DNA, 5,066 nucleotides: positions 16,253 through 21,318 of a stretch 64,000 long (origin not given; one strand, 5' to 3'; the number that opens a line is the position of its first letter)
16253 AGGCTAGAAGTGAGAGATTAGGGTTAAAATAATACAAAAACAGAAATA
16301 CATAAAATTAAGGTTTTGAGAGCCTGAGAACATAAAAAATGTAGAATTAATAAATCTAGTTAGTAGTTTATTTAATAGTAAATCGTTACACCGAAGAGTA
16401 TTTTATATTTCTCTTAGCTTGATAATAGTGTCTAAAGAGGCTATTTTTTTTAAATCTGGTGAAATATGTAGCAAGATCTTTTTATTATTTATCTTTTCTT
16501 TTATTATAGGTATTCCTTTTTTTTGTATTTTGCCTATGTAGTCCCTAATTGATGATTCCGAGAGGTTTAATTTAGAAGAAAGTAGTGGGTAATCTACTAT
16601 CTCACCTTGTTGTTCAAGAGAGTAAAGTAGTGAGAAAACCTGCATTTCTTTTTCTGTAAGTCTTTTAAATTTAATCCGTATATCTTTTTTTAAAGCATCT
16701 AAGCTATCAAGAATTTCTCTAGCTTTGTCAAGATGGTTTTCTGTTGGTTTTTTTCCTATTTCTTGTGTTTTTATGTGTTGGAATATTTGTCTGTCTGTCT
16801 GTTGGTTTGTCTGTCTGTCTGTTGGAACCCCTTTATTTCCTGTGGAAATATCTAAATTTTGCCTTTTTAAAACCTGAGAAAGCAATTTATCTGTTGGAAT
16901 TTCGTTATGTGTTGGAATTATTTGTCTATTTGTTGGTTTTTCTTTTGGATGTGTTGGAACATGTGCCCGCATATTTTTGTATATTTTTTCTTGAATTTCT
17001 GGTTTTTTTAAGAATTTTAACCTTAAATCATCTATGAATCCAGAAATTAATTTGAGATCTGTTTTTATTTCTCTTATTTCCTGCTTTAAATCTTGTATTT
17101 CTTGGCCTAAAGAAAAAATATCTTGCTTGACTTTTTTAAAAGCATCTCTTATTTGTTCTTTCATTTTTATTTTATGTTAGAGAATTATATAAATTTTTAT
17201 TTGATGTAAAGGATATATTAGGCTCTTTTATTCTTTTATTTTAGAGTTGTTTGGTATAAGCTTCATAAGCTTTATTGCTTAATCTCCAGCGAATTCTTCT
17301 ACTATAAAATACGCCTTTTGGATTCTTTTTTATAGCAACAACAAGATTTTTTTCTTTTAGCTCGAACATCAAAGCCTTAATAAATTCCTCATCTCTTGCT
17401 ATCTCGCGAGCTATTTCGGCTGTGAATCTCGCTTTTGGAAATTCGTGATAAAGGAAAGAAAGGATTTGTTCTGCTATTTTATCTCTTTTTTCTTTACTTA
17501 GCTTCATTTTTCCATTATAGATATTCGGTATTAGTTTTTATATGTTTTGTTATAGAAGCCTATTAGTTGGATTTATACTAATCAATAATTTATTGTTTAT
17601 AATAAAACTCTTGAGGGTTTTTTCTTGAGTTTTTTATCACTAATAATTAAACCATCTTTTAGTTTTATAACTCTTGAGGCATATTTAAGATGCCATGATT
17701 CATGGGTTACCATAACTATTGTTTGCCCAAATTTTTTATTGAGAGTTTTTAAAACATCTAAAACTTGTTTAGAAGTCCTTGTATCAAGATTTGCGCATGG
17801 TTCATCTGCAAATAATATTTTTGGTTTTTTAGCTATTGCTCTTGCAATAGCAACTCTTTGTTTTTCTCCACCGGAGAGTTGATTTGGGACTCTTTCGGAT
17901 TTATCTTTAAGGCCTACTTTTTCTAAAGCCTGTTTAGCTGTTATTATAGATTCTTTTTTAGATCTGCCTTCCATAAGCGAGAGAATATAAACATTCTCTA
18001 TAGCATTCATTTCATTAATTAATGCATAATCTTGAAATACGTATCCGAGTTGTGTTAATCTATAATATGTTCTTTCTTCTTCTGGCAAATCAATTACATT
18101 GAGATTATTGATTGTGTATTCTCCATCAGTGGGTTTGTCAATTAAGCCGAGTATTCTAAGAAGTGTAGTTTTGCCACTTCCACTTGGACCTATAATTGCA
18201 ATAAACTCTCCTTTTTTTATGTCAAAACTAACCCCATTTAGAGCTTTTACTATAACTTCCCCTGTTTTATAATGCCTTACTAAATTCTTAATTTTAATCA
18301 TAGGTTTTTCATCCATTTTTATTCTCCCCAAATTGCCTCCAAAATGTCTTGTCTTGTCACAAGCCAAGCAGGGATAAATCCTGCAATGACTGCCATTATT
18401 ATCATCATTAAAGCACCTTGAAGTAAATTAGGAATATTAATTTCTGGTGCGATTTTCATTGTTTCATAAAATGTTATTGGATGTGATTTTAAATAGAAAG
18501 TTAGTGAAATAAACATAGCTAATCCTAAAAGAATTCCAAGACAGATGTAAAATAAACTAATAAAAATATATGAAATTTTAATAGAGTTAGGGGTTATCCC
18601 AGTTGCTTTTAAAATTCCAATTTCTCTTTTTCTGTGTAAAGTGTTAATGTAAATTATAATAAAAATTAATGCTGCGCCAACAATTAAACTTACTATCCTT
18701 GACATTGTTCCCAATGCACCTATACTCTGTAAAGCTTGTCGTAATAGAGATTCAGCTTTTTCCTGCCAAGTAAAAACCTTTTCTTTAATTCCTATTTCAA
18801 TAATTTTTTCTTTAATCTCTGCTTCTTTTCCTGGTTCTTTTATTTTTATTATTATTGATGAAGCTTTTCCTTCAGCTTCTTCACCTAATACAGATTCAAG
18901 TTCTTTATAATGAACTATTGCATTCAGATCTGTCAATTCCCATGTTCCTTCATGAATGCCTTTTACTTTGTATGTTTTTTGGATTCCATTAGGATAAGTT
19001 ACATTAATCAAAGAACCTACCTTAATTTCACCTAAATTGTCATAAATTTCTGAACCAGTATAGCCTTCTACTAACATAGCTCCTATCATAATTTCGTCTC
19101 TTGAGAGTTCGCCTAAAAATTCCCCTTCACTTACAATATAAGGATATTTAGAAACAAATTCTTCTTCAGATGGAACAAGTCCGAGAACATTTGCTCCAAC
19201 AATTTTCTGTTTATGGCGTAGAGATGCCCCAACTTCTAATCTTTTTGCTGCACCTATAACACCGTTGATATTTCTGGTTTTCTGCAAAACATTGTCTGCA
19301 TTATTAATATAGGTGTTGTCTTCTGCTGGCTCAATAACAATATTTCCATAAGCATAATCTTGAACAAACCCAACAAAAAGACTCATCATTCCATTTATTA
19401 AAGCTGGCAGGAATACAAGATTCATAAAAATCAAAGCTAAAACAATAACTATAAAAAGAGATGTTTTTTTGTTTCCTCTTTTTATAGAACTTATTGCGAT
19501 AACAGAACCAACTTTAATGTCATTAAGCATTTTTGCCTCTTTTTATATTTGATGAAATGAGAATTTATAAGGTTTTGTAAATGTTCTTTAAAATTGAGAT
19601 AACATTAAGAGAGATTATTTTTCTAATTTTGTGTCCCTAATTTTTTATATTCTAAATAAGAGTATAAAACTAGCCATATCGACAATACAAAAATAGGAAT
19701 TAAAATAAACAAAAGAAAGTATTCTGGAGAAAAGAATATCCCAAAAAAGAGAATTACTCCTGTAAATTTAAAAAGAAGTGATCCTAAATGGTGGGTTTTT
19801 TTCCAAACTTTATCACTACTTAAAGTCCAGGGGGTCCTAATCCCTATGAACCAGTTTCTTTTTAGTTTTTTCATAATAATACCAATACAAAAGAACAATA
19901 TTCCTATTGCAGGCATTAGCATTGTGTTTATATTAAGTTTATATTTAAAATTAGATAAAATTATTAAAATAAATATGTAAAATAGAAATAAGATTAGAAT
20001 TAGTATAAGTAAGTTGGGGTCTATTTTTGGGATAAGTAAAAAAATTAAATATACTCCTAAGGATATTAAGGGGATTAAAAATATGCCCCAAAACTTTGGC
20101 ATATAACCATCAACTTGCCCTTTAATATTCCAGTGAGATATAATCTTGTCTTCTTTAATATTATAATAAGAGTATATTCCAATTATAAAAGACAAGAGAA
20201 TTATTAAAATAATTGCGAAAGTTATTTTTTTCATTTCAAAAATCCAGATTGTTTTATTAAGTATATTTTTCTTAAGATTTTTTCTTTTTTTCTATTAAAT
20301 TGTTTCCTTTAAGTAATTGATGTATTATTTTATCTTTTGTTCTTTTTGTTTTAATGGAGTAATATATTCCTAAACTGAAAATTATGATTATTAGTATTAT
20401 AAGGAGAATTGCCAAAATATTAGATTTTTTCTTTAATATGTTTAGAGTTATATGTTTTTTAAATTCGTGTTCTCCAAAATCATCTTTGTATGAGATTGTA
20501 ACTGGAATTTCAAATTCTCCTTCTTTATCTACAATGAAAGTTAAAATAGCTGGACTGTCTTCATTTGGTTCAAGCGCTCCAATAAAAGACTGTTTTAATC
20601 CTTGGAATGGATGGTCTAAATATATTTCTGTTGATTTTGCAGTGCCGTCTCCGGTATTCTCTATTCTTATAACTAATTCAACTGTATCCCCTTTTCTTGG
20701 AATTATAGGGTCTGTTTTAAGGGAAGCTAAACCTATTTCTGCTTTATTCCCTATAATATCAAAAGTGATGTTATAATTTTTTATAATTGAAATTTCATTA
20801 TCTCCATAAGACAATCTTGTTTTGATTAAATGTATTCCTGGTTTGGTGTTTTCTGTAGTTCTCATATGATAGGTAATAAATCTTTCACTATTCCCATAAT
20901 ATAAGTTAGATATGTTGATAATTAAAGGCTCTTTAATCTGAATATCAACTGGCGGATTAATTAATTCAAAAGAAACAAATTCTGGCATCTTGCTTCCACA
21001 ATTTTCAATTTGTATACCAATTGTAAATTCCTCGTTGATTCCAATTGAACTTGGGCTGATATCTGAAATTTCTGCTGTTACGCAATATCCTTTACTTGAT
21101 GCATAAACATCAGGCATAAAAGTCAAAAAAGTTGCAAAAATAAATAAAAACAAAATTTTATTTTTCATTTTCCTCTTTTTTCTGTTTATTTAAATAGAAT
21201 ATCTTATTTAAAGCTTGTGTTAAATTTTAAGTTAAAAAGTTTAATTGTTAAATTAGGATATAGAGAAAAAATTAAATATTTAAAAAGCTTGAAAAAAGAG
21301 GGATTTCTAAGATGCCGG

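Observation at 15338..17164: Two convergent paralogous coiled-coil/HTH genes whose linkers are built from short DNA repeats that echo upstream operator-like palindromes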

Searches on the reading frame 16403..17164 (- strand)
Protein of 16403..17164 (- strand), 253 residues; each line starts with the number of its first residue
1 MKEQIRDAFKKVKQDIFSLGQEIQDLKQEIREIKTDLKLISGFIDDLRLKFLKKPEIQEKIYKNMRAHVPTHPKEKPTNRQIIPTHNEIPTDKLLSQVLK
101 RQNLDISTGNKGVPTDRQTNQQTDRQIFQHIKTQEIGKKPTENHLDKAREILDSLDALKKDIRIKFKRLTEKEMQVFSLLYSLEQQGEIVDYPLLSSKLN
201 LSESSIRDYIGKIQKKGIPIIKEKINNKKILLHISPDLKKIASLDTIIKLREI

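Call 3: search_protein_families(library=pfam, proteins=[window:16403-17164:-], max_evalue=1)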
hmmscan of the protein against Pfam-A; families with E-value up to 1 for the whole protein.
window:16403-17164:- (253 aa): 16 families
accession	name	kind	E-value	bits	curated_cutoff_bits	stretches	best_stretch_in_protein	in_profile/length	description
PF08279.18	HTH_11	-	0.00018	21.8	25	1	183-224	9-50/55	HTH domain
PF09969.14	DUF2203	-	0.0055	17.8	24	1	145-220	5-76/122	Uncharacterized conserved protein (DUF2203)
PF20319.3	DUF6614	-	0.016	15.7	25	1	176-215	23-62/116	Family of unknown function (DUF6614)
PF18822.6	CdvA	-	0.036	14.5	30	1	2-70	17-88/123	CdvA-like coiled-coil domain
PF00196.25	GerE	-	0.042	13.9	23.5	1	168-216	2-44/57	Bacterial regulatory proteins, luxR family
PF25672.1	BBH37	-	0.044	14.2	27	1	189-248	32-94/184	BBH37 helical domain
PF21984.2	DnaD_N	-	0.048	14.3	27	1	169-231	14-77/101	DnaD N-terminal domain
PF01297.22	ZnuA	-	0.063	13.2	29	1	145-246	131-238/263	Zinc-uptake complex component A periplasmic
PF14613.12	HAM1_C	-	0.065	13.8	27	1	1-61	38-99/162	HAM1-like, C-terminal domain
PF12998.12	ING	-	0.13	13.2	23.9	1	150-230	4-83/102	Inhibitor of growth proteins N-terminal histone-binding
PF01325.25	Fe_dep_repress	-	0.14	12.8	26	1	170-218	3-51/60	Iron dependent repressor, N-terminal DNA binding domain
PF16888.10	YwqH-like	-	0.16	12.7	33.7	1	1-47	75-121/123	YwqH-like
PF05531.17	NPV_P10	-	0.17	12.8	29.8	1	4-47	8-54/75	Nucleopolyhedrovirus P10 protein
PF08941.15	USP8_interact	-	0.22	11.7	25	1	5-60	2-57/179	USP8 interacting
PF06419.17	COG6_N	-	0.25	11.9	27.4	1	3-45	57-99/114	Conserved oligomeric complex COG6, N-terminal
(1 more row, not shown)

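Call 32: find_homologous_proteins(query=window:16403-17164:-, max_evalue=0.001)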
Query window:16403-17164:- (253 aa): 2117 proteins with E <= 0.001 among 2928 candidates; the best 120 are listed.
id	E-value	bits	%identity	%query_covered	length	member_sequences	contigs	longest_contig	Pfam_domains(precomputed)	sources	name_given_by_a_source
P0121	3.5e-153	526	100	100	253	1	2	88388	-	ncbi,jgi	-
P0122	1.5e-101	357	74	100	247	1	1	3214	-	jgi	-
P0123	2.7e-99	350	70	100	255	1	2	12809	-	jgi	jgi:biotin operon repressor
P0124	8.4e-97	342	69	99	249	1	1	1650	-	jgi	-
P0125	7.4e-92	325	69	99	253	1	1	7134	-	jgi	-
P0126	7.6e-92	325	64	99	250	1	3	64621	PF08279.19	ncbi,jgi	-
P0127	5.5e-91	323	66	100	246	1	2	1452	-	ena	-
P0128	6.4e-90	319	67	100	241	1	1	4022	-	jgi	jgi:hypothetical protein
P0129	7.6e-86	306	63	99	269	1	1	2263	PF08279.19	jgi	-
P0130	4.2e-85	303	64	99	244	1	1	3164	-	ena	-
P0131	6.7e-85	303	61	100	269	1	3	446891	-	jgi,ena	-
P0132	7.2e-83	296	92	63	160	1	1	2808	-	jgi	-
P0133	9.9e-83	296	63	99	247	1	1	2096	-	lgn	-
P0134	2.0e-81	291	61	99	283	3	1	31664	-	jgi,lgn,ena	-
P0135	7.8e-81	289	59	99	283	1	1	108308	-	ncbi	-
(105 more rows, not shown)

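Call 45: search_solved_structures(query=A2, max_evalue=1)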
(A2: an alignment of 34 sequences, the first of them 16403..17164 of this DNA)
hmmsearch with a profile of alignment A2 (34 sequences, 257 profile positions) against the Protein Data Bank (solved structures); distinct sequences matched with E-value up to 1: 14.
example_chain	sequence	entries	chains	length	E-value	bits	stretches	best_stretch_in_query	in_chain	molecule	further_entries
2ynz_A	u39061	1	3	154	0.0084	19.1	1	5-113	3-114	GENERAL CONTROL PROTEIN GCN4, PUTATIVE INNER MEMBRANE PROTEIN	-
6jfv_B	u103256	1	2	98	0.028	17.4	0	13-51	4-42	Keratin, type II cytoskeletal 5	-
3tnu_B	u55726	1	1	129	0.03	17.3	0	16-54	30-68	Keratin, type II cytoskeletal 5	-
3vyi_A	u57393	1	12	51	0.11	15.4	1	11-47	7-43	Voltage-gated hydrogen channel 1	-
5u5b_A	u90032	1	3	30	0.15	15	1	16-43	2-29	Designed trimeric coiled coil peptide with two terpyridine side chains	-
8vhs_A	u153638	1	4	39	0.16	14.9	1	6-35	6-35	Cu-4SCC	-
1tig_A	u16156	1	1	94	0.17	14.9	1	138-178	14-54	TRANSLATION INITIATION FACTOR 3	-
1i1g_A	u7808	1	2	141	0.23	14.4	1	189-234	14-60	TRANSCRIPTIONAL REGULATOR LRPA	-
6o5c_A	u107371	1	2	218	0.33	13.9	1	181-228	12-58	Putative metal-dependent transcriptional regulator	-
5me0_Y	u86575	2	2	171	0.52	13.3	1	123-178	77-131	Translation initiation factor IF-3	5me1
3zxu_A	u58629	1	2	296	0.55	13.2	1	12-68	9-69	MCM21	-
8b45_B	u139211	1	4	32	0.59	13.1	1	12-36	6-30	CC-Tri-(UbUc)4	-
4dzl_A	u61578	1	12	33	0.61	13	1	12-36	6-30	COILED-COIL PEPTIDE CC-TRI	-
4dzn_A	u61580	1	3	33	0.66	12.9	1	13-36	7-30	COILED-COIL PEPTIDE CC-PIL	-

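Call 47: search_protein_families(library=pfam, alignment_id=A2, max_evalue=0.01)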
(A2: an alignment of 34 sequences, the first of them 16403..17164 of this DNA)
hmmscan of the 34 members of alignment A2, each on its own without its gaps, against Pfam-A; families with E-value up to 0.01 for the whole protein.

A. member 1, window:16403-17164:- (253 aa): 2 families
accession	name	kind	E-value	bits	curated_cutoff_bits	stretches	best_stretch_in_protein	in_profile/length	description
PF08279.18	HTH_11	-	0.00018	21.8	25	1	183-224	9-50/55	HTH domain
PF09969.14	DUF2203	-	0.0055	17.8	24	0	145-220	5-76/122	Uncharacterized conserved protein (DUF2203)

B. families by the number of members that match (of 34 scanned): 37 families (the first 25 are shown)
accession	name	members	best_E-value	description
PF08279.18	HTH_11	30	1.3e-06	HTH domain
PF13730.12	HTH_36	12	6.4e-07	Helix-turn-helix domain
PF13412.12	HTH_24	9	1.9e-05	Winged helix-turn-helix DNA-binding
PF21984.2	DnaD_N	8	2.9e-07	DnaD N-terminal domain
PF08280.17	HTH_Mga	6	0.00024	M protein trans-acting positive regulator (MGA) HTH domain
PF01325.25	Fe_dep_repress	5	0.0003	Iron dependent repressor, N-terminal DNA binding domain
PF20319.3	DUF6614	5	0.002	Family of unknown function (DUF6614)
PF08784.17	RPA_C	3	2.5e-06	Replication protein A C terminal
PF08281.18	Sigma70_r4_2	3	0.0015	Sigma-70, region 4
PF09969.14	DUF2203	3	0.0028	Uncharacterized conserved protein (DUF2203)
PF14493.12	HTH_40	2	0.00028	Helix-turn-helix domain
PF01047.28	MarR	2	0.00096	MarR family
PF23739.1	HTH_72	2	0.0018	HTH 3-helical bundle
PF04545.22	Sigma70_r4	2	0.0023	Sigma-70, region 4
PF04728.18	LPP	2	0.0024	Lipoprotein leucine-zipper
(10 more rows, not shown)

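Call 67: predict_structure(alignment_id=A2)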
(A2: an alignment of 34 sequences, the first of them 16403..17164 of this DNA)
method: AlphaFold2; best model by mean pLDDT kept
length: 253 residues; sequences in the alignment: 34
mean_pLDDT: 75.0   pTM: 0.43
mean pLDDT of the five models: 75.0, 74.8, 73.4, 73.0, 72.2
residues with pLDDT >= 90: 108; 70-90: 51; 50-70: 25; < 50: 69
segments of 3 or more residues with pLDDT < 50: 58-60, 62-69, 78-94, 99-114, 120-138
pLDDT, mean of each block of 10 residues (from residue 1): 86 92 92 89 82 54 48 49 44 49 43 47 44 45 78 88 93 96 93 95 96 95 91 91 89 87
secondary structure, 60 per line:
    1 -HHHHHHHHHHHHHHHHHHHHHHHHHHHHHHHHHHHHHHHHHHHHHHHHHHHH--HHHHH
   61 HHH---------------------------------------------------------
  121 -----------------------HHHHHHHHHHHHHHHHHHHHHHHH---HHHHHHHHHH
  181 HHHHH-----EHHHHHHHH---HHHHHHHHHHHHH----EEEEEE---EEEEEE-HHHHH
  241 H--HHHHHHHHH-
elements in order: H2-53 H56-63 H144-167 H171-185 H192-199 H203-215 E220-225 E229-234 H236-241 H244-252

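Call 77: search_protein_families(library=ncbifam, proteins=[window:16403-17164:-], max_evalue=0.01)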
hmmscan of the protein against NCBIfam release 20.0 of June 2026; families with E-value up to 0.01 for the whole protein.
window:16403-17164:- (253 aa): 0 families

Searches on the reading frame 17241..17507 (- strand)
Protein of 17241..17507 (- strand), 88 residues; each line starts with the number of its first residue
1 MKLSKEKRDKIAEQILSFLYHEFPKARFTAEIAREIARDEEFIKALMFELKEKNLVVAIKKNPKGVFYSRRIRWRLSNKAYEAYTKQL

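Call 3: search_protein_families(library=pfam, proteins=[window:17241-17507:-], max_evalue=1)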
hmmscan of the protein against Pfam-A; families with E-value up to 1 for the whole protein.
window:17241-17507:- (88 aa): 5 families
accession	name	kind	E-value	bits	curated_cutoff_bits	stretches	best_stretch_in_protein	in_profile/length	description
PF03444.21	HrcA_DNA-bdg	-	0.017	15.2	21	1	18-66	15-62/79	Winged helix-turn-helix transcription repressor, HrcA DNA-binding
PF07381.18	EarA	-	0.036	14.3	22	1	10-43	9-42/90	EarA-like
PF22979.2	HTH_69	-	0.074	13.4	27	1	12-60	12-60/69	Winged helix-turn-helix domain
PF23398.1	FAZ1_cons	-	0.084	13.2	27.5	1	25-83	27-85/93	FAZ1, conserved domain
PF12523.13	DUF3725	-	0.11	13.3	22.8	1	27-63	19-55/74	Protein of unknown function (DUF3725)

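Call 77: search_protein_families(library=ncbifam, proteins=[window:17241-17507:-], max_evalue=0.01)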
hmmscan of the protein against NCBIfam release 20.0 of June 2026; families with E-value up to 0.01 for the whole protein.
window:17241-17507:- (88 aa): 0 families

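Call 85: search_solved_structures(query=window:17241-17507:-, max_evalue=1)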
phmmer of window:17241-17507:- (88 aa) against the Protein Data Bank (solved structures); distinct sequences matched with E-value up to 1: 4.
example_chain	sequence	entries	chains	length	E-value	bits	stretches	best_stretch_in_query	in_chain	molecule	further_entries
9sah_A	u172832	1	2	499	0.033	17.7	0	8-59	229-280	E4-NB2 synthetic fusion protein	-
8dlc_A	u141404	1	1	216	0.46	14.1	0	32-73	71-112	Chalcone-flavonone isomerase family protein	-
4zv6_A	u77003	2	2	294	0.59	13.7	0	10-54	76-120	AlphaRep-7 | alpha-Rep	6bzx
4xl5_C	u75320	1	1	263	0.85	13.2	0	9-55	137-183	bGFP-A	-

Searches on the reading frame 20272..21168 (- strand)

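Call 73: search_protein_families(library=pfam, proteins=[window:20272-21168:-], max_evalue=0.001)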
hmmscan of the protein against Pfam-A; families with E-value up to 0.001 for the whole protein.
window:20272-21168:- (298 aa): 1 family
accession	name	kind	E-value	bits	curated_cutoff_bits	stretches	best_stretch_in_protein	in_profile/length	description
PF07705.17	CARDB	-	8.3e-06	26.4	22.7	0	153-233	11-91/101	CARDB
